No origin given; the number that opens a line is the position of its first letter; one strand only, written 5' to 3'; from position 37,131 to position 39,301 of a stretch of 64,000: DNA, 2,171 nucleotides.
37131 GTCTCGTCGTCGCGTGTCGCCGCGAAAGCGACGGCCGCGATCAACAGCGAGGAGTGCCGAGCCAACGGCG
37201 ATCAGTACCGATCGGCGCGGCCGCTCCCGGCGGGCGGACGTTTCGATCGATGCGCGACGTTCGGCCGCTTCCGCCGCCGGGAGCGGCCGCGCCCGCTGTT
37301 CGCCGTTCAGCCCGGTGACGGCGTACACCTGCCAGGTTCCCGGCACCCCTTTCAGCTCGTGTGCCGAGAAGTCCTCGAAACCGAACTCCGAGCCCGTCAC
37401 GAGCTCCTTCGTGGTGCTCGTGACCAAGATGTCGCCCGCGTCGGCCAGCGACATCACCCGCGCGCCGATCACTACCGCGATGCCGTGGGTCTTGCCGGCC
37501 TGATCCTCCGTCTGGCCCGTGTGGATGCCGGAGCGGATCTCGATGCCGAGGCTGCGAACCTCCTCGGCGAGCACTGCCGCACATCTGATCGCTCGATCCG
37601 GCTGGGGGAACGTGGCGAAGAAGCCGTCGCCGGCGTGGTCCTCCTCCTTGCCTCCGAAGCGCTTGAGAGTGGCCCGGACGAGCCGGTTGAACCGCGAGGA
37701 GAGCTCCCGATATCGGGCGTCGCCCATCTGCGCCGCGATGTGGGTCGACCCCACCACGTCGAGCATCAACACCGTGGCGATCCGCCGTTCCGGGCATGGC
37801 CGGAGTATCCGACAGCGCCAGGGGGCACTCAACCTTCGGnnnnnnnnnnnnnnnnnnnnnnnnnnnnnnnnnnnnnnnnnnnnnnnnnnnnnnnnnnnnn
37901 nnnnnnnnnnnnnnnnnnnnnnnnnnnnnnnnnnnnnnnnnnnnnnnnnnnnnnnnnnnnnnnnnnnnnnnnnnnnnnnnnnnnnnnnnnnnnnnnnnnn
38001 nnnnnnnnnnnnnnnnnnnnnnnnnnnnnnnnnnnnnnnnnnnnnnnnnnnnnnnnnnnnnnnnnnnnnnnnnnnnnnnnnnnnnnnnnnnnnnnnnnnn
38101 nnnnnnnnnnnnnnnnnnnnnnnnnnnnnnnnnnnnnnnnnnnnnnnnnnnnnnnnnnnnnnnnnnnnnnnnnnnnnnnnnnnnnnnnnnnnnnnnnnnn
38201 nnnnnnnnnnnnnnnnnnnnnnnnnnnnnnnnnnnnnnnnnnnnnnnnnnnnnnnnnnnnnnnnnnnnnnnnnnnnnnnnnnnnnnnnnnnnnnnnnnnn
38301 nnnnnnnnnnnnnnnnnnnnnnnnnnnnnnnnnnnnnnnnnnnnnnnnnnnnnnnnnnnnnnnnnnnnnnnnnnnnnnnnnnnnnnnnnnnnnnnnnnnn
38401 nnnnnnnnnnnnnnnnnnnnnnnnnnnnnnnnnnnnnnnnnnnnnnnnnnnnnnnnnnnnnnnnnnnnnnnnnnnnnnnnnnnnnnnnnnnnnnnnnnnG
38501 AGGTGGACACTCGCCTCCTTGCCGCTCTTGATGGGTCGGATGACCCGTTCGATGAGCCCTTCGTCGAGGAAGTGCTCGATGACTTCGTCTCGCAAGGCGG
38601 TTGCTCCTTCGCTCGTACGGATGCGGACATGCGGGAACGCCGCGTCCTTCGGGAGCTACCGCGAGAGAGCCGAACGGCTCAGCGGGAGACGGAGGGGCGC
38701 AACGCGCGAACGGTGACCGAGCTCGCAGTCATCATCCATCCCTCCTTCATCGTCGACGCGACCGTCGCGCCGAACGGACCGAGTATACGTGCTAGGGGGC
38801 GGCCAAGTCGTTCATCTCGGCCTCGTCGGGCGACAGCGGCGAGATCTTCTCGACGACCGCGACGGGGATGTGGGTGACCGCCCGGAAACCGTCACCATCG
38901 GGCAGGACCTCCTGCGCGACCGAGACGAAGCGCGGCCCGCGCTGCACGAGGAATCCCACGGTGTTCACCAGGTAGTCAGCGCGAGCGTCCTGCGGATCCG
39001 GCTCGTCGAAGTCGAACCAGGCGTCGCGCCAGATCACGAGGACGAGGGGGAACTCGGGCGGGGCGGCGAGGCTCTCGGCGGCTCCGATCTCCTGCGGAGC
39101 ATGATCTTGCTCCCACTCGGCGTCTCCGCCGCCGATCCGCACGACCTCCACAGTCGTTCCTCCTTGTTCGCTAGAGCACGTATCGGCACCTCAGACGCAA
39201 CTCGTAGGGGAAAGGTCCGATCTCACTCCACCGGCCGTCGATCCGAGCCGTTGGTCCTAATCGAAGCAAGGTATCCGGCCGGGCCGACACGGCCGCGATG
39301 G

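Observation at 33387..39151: All-minus-strand accessory block between clpC and radA: RIO kinase, cyclase-like protein, beta-propeller, repeat protein, ECF sigma/anti-sigma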

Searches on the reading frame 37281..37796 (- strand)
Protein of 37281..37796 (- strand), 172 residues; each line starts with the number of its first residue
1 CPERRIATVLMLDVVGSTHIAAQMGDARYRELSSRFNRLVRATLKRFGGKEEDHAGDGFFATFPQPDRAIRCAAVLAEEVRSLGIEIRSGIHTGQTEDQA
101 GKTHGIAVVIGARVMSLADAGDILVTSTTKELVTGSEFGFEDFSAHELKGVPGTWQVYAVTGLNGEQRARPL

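Call 23: search_solved_structures(query=window:37281-37796:-, max_evalue=0.01, show_alignments=3)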
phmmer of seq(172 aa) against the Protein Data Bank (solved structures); distinct sequences matched with E-value up to 0.01: 9.
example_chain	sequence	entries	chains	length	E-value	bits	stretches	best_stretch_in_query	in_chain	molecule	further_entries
1ybt_A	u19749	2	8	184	1.1e-39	139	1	3-158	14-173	hydrolase, alpha/beta hydrolase fold family | lipJ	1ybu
4wp3_A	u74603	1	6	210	6.6e-18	68.2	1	2-161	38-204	Ma1120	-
4wp9_A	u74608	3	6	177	7.5e-18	68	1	8-161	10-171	Ma1120 | Cyclase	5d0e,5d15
4wp8_A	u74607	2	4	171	1.3e-17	67.3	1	8-160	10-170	Ma1120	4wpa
5d0g_A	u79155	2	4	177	2.7e-17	66.2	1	8-161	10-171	Cyclase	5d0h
3mr7_A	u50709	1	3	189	7.9e-07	32.2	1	3-151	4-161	Adenylate/guanylate cyclase/hydrolase, alpha/beta fold family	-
1fx4_A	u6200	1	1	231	0.00011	25.2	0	84-166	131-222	RECEPTOR-TYPE ADENYLATE CYCLASE GRESAG 4.3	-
1y10_A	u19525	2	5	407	0.0035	20.3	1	2-160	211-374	Hypothetical protein Rv1264/MT1302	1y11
3r5g_A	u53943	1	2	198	0.0061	19.5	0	3-89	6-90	CyaB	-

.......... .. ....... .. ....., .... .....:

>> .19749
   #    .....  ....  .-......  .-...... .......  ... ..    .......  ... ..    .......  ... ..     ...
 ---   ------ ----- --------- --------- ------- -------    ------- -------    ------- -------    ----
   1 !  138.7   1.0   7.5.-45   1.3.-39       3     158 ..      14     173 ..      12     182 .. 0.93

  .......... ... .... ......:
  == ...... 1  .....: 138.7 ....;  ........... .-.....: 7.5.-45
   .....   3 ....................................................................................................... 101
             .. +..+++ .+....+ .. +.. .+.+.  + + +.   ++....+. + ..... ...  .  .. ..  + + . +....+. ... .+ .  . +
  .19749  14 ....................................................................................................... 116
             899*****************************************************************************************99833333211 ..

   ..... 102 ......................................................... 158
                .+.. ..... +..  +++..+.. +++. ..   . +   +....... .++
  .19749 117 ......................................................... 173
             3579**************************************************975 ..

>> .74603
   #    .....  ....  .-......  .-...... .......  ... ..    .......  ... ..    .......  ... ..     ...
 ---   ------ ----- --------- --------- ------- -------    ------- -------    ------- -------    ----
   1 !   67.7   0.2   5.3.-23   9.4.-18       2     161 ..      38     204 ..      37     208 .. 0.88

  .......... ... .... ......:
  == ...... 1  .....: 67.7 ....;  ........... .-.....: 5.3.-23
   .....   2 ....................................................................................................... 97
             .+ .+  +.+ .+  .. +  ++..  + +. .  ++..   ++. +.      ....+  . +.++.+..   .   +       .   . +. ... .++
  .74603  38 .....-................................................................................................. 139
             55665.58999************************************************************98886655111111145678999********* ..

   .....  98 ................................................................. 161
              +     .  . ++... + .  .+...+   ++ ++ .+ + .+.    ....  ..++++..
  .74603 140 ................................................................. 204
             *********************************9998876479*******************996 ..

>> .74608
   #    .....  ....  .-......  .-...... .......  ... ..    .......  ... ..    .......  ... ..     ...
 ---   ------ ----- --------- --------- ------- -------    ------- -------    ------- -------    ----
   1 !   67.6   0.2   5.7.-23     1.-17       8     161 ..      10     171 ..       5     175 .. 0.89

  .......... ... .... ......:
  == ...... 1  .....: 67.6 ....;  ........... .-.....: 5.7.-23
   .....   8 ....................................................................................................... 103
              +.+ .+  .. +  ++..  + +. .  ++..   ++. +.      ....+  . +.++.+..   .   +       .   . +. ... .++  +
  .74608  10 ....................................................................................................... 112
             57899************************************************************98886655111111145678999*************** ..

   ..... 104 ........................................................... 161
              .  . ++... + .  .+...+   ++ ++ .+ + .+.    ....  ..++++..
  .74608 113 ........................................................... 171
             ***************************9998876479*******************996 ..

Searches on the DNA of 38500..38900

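Call 67: search_rna_families(source=window, start=38500, end=38900, threshold=evalue, max_evalue=10, show_alignments=2)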
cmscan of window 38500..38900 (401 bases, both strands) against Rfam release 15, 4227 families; matches with E-value up to 10: 3.
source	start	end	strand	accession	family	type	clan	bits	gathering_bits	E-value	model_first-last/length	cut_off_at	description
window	38695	38707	-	RF01793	ffh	Gene; sRNA;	-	13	35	9.8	25-37/52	no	ffh sRNA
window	38506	38590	+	RF01946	KCNQ1OT1_1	Gene; lncRNA;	-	9.9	70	0.14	370-464/464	no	KCNQ1 overlapping transcript 1 conserved region 1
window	38791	38819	-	RF01119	sR32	Gene; snRNA; snoRNA; CD-box;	-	8.6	40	9.3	1-57/57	no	Small nucleolar RNA sR32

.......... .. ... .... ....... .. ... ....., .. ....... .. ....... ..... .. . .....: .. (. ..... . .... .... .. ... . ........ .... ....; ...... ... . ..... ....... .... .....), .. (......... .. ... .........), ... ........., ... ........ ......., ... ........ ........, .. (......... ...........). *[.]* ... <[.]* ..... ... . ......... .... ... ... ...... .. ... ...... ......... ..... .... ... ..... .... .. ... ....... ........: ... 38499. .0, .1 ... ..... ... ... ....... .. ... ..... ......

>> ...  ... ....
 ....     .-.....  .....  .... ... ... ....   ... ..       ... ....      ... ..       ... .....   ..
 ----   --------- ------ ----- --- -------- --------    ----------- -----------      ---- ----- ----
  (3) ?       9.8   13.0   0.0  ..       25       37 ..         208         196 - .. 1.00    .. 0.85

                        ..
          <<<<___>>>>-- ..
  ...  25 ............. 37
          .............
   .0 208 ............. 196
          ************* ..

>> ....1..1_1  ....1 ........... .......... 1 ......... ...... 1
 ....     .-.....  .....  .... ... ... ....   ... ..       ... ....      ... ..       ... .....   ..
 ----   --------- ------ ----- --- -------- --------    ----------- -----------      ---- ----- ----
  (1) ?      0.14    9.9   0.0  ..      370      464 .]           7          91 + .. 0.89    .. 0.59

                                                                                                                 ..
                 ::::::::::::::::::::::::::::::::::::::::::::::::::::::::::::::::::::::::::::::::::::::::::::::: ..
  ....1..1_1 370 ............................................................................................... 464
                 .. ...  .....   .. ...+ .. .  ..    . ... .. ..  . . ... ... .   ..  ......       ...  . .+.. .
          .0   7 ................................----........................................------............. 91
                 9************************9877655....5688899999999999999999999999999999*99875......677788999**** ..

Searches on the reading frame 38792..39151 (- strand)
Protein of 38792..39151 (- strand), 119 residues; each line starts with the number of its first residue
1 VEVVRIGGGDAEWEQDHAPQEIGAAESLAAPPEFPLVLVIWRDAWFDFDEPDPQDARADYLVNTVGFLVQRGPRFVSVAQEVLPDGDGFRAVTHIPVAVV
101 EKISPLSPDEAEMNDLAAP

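Call 3: search_protein_families(library=pfam, proteins=[window:38792-39151:-], max_evalue=0.01)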
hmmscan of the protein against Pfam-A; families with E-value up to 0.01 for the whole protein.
window:38792-39151:- (119 aa): 0 families

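Call 4: search_protein_families(library=ncbifam, proteins=[window:38792-39151:-], max_evalue=0.01)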
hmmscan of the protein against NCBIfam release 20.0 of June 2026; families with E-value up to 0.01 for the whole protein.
window:38792-39151:- (119 aa): 0 families

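Call 38: find_homologous_proteins(query=window:38792-39151:-, max_evalue=0.001)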
Query window:38792-39151:- (119 aa): 539 proteins with E <= 0.001 among 550 candidates; the best 120 are listed.
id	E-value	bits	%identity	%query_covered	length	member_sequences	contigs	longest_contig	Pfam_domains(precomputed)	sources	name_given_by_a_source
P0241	9.1e-73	260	100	100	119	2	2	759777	-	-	-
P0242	8.6e-63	228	87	100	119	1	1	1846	-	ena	-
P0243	2.7e-60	220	88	100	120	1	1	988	-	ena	-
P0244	6.3e-60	219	88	100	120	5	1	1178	-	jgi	jgi:hypothetical protein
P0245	7.6e-60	219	86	100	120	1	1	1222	-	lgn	-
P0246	9.9e-60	218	87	100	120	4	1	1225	-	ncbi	-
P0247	2.2e-59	217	84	100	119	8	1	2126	-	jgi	jgi:hypothetical protein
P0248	1.6e-57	211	83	100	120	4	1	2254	-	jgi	-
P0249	1.5e-56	208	85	100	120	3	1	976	-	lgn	-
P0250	9.3e-56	205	82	100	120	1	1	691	-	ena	-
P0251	1.9e-55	204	83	100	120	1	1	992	-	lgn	-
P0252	4.2e-55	203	79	100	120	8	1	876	-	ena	-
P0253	3.7e-54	200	81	100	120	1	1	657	-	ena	-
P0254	7.8e-54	199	81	100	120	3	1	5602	-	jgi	jgi:hypothetical protein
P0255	1.4e-53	198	78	100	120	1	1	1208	-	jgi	jgi:hypothetical protein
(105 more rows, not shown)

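Call 50: predict_structure(alignment_id=A2)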
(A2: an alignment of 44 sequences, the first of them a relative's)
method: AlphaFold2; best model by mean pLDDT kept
length: 119 residues; sequences in the alignment: 44
mean_pLDDT: 63.0   pTM: 0.44
mean pLDDT of the five models: 63.0, 57.1, 46.7, 46.2, 44.5
residues with pLDDT >= 90: 0; 70-90: 50; 50-70: 43; < 50: 26
segments of 3 or more residues with pLDDT < 50: 7-30
pLDDT, mean of each block of 10 residues (from residue 1): 52 32 38 58 67 67 75 81 78 80 71 56
secondary structure, 60 per line:
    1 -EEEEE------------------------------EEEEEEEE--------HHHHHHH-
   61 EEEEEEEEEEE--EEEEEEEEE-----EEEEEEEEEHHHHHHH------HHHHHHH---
elements in order: E2-6 E37-44 H53-59 E61-71 E74-82 E88-96 H97-103 H110-116

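Call 54: fold_search(model_id=the predicted structure, library=pdb)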
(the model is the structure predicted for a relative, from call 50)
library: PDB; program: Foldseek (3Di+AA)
matches with E <= 10: 339; with E <= 0.001: 0
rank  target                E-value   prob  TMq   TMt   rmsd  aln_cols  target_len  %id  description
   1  6kac_P                4.1e-01  0.41  0.27  0.20   5.1        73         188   12  Cryo-EM structure of the C2S2-type PSII-LHCII supercomplex from Chlamydomonas reihardtii (released 2019-10-23)
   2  1k38_A                8.8e-01  0.41  0.25  0.13   9.6        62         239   18  CRYSTAL STRUCTURE OF THE CLASS D BETA-LACTAMASE OXA-2 (released 2003-06-24)
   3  4p5i_A                9.9e-01  0.10  0.21  0.13  17.0       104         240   12  Crystal structure of the chemokine binding protein from orf virus (released 2015-07-15)
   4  6xj3_B                1.0e+00  0.33  0.25  0.13  10.0        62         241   16  Crystal structure of Class D beta-lactamase from Klebsiella quasipneumoniae in complex with avibactam (released 2020-07-01)
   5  1k38_B                1.1e+00  0.33  0.25  0.14   9.9        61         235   16  CRYSTAL STRUCTURE OF THE CLASS D BETA-LACTAMASE OXA-2 (released 2003-06-24)
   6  6xj3_C                1.2e+00  0.35  0.25  0.13   9.6        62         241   18  Crystal structure of Class D beta-lactamase from Klebsiella quasipneumoniae in complex with avibactam (released 2020-07-01)
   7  7pkq_L                1.2e+00  0.20  0.27  0.20  11.7        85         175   15  Small subunit of the Chlamydomonas reinhardtii mitoribosome (released 2023-06-14)
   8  3if6_A                1.3e+00  0.11  0.19  0.11  10.1        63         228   14  Crystal structure of OXA-46 beta-lactamase from P. aeruginosa (released 2010-03-16)
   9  3elz_A                1.4e+00  0.21  0.23  0.21   8.9        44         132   14  Crystal structure of Zebrafish Ileal Bile Acid-Bindin Protein complexed with cholic acid (crystal form A). (released 2009-01-13)
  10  6xj3_A                1.5e+00  0.18  0.23  0.12  10.1        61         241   16  Crystal structure of Class D beta-lactamase from Klebsiella quasipneumoniae in complex with avibactam (released 2020-07-01)
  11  3if6_B                1.5e+00  0.18  0.23  0.12   9.9        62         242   16  Crystal structure of OXA-46 beta-lactamase from P. aeruginosa (released 2010-03-16)
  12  1f2t_A                1.5e+00  0.23  0.25  0.21   9.6        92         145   12  Crystal Structure of ATP-Free RAD50 ABC-ATPase (released 2000-08-02)
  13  1ii8_A                1.6e+00  0.38  0.26  0.17   9.1        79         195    8  Crystal structure of the P. furiosus Rad50 ATPase domain (released 2001-05-30)
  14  3em0_A                1.6e+00  0.21  0.24  0.22   9.0        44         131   14  Crystal structure of Zebrafish Ileal Bile Acid-Bindin Protein complexed with cholic acid (crystal form B). (released 2009-01-13)
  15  7f9o_a                1.6e+00  0.18  0.33  0.28  10.4       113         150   12  PSI-NDH supercomplex of Barley (released 2021-12-22)
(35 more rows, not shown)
